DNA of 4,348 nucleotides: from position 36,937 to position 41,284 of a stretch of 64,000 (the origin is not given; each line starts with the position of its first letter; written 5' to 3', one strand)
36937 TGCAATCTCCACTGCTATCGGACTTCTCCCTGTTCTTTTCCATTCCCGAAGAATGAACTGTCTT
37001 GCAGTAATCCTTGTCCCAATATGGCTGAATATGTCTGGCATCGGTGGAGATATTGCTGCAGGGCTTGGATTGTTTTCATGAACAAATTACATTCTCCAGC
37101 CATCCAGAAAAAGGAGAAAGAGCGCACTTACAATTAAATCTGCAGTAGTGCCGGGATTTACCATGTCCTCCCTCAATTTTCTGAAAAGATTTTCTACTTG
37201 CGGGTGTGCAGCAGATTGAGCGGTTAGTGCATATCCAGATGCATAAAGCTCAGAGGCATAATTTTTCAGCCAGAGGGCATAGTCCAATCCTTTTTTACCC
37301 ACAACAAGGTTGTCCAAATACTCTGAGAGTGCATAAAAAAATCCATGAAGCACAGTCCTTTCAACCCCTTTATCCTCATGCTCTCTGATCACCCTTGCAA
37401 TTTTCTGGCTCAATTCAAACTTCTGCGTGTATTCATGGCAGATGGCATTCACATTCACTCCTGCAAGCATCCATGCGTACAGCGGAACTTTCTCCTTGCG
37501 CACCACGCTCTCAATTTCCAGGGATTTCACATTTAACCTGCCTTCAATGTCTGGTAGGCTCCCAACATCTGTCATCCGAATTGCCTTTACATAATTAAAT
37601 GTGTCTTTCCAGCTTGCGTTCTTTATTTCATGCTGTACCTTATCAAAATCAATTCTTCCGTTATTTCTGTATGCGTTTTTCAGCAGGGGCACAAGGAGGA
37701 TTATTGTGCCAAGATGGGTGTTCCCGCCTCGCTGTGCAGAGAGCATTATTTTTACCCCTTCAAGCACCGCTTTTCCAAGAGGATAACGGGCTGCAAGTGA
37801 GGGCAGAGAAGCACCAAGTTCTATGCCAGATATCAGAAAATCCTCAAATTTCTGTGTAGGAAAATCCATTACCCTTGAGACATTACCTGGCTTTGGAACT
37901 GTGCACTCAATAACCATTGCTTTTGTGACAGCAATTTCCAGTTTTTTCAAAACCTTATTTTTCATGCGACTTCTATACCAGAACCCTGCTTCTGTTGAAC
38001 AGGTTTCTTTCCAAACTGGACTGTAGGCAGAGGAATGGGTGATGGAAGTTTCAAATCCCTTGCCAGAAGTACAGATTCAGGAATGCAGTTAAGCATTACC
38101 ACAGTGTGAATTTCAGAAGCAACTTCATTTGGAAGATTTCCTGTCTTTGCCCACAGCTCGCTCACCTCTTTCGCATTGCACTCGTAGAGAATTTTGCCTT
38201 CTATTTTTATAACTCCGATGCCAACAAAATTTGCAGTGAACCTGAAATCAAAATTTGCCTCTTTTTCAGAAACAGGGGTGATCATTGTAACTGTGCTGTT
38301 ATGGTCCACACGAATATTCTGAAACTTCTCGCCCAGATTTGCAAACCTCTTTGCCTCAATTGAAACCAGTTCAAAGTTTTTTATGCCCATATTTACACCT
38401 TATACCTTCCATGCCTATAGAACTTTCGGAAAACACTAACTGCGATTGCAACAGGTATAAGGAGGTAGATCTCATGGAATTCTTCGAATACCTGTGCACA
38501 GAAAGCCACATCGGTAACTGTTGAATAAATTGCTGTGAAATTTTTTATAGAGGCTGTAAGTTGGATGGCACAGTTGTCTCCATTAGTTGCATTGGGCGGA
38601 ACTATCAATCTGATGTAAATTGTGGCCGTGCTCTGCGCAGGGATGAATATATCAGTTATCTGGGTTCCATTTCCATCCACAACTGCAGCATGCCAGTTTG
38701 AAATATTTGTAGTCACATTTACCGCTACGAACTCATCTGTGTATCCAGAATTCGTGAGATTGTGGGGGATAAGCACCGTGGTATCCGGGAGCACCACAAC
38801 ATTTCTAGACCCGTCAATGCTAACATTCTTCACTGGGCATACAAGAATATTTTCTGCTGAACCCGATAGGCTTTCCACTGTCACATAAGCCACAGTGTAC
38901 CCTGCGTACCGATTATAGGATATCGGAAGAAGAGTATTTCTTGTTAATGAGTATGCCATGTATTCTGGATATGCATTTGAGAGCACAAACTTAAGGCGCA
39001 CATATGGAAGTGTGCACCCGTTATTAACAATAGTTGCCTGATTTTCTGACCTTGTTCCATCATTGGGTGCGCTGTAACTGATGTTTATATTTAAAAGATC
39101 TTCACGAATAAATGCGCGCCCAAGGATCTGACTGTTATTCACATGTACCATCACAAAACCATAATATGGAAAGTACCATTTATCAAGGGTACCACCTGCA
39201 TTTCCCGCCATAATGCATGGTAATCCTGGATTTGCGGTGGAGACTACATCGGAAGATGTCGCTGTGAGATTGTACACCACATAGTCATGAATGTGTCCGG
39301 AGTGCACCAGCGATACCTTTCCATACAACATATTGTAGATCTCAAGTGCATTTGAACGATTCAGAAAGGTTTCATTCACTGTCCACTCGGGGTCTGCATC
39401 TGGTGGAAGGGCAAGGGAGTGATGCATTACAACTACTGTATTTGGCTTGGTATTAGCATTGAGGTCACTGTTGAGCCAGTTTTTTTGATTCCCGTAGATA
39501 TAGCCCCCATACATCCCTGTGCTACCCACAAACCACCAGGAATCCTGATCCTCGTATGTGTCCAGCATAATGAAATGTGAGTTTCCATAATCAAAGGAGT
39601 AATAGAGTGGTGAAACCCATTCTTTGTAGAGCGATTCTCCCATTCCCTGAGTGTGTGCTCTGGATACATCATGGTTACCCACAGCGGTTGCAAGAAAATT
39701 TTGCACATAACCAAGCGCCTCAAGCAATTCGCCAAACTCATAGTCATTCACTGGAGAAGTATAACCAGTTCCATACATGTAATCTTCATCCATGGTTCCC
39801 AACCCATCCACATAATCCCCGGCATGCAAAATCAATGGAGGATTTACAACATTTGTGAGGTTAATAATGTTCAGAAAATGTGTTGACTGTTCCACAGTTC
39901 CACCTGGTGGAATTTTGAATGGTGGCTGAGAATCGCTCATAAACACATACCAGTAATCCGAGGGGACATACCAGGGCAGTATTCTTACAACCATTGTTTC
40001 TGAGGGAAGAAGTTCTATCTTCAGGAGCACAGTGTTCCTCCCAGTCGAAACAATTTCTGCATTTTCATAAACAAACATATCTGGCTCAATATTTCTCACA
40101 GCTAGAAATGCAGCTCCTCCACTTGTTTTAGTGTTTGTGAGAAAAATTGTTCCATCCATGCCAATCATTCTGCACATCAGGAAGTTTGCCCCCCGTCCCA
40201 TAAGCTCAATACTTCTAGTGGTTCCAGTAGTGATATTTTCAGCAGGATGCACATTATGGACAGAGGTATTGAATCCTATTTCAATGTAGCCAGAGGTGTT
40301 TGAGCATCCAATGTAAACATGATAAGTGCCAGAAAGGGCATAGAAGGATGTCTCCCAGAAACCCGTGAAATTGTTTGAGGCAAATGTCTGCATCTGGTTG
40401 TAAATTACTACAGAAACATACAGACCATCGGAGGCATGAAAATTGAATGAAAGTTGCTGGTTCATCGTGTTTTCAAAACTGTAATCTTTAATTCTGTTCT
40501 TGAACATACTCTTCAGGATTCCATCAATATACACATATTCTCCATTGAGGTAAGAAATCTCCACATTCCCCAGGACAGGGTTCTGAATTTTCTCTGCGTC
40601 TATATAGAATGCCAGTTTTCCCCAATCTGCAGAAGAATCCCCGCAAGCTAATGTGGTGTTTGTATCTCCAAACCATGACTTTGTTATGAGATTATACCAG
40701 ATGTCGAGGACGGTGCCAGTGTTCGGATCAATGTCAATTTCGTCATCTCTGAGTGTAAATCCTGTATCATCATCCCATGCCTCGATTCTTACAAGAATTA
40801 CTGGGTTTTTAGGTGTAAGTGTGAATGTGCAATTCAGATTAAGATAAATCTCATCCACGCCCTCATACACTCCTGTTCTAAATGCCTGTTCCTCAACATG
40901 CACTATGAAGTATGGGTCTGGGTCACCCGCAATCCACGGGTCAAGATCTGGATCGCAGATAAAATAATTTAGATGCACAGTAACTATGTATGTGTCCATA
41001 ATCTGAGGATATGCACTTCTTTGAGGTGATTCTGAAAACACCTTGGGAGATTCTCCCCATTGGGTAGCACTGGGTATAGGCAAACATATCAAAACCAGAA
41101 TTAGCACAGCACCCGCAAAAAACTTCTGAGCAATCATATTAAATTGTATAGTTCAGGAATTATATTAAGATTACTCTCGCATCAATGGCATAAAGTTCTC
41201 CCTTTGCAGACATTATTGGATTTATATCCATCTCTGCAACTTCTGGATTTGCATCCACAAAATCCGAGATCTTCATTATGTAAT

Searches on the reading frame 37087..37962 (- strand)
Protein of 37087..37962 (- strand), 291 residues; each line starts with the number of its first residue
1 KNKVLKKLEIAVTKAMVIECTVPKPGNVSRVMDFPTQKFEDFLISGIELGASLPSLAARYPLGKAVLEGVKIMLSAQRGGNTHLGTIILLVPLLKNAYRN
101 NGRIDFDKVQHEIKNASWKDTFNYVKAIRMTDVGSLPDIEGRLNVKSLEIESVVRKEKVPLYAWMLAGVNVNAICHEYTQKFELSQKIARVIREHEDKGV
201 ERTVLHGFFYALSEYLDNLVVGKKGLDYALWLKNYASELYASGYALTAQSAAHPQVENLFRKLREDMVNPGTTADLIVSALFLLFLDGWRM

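Call 41: search_protein_families(library=pfam, proteins=[window:37087-37962:-], max_evalue=0.001)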
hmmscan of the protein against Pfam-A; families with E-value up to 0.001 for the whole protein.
window:37087-37962:- (291 aa): 1 family
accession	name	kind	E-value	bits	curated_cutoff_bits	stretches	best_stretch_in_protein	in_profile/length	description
PF01874.21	CitG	-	1.7e-40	139.9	27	1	11-283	3-283/284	ATP:dephospho-CoA triphosphoribosyl transferase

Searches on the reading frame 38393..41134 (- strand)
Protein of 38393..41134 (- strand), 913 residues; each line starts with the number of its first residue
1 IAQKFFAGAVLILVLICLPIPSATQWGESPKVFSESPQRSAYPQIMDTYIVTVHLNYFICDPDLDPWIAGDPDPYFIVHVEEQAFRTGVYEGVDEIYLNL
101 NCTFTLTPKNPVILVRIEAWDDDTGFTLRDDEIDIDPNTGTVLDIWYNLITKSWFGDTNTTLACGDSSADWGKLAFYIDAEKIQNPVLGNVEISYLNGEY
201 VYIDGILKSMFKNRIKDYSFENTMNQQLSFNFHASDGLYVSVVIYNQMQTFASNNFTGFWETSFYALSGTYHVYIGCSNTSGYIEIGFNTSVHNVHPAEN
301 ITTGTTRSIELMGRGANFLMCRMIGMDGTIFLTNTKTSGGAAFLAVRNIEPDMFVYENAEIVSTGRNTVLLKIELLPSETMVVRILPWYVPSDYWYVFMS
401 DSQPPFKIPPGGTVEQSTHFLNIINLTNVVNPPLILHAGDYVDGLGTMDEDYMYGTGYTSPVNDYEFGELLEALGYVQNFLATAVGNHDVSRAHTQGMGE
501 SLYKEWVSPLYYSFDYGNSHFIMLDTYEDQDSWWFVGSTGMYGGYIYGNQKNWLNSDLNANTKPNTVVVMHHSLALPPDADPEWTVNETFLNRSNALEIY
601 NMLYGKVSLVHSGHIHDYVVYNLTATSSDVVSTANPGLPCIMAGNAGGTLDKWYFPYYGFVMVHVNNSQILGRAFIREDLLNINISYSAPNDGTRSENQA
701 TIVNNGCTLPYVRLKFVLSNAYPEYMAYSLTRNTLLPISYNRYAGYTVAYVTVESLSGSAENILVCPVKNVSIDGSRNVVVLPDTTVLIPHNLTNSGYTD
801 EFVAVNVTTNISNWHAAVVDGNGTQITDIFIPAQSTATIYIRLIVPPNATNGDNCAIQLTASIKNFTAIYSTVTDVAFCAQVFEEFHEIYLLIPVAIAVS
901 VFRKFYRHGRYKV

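Call 41: search_protein_families(library=pfam, proteins=[window:38393-41134:-], max_evalue=0.001)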
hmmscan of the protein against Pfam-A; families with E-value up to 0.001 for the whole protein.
window:38393-41134:- (913 aa): 1 family
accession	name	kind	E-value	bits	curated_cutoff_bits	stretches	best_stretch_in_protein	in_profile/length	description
PF00149.33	Metallophos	-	1.4e-09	39.1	21.5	1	416-618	14-191/191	Calcineurin-like phosphoesterase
